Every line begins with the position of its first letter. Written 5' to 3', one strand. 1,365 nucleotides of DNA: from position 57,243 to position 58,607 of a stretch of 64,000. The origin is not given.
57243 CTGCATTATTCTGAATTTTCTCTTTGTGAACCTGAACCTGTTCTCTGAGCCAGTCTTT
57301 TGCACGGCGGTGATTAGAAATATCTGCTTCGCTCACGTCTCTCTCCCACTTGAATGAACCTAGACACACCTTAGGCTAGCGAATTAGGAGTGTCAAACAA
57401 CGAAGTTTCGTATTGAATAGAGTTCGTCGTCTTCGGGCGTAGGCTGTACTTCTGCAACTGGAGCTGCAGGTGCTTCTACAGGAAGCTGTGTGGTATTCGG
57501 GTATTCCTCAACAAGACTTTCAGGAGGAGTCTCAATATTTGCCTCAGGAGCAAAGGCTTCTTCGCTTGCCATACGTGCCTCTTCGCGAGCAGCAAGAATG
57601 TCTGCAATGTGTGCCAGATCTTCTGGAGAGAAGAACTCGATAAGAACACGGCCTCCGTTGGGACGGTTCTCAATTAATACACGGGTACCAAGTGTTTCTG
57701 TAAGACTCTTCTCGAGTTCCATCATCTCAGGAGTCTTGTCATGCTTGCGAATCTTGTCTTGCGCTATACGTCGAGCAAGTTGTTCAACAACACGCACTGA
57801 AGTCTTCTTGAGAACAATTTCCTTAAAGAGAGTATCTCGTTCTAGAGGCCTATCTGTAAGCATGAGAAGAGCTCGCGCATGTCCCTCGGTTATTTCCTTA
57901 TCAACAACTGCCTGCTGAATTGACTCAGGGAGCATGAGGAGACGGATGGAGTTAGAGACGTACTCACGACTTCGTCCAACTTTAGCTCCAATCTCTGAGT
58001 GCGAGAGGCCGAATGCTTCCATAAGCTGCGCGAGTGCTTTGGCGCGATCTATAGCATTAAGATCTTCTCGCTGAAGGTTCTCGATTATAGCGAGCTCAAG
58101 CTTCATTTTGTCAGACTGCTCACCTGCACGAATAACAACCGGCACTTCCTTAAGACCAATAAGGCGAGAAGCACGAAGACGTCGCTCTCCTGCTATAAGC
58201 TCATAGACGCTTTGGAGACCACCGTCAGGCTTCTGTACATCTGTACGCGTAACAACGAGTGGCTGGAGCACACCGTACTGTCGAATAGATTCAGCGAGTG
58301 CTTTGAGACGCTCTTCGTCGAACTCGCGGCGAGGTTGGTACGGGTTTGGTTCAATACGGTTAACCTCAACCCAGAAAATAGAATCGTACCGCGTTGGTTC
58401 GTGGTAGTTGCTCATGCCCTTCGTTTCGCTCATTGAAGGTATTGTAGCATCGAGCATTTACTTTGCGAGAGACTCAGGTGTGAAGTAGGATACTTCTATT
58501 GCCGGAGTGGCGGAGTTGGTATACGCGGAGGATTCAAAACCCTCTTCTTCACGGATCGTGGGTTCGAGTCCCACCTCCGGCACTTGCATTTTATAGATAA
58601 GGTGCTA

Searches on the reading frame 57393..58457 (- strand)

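Call 47: search_protein_families(library=pfam, proteins=[window:57393-58457:-], max_evalue=0.0001)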
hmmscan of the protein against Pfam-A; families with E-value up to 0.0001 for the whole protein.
window:57393-58457:- (354 aa): 3 families
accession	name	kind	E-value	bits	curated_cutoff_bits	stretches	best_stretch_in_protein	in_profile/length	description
PF17762.8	HTH_ParB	-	3.5e-30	104.6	22.6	1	131-231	1-100/102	ParB HTH domain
PF02195.25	ParB_N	-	2.3e-28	98.5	26.3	1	29-129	5-95/95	ParB N-terminal domain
PF23552.2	ParB_C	-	2.3e-07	30.6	23.8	1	241-285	1-46/50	ParB dimerisation domain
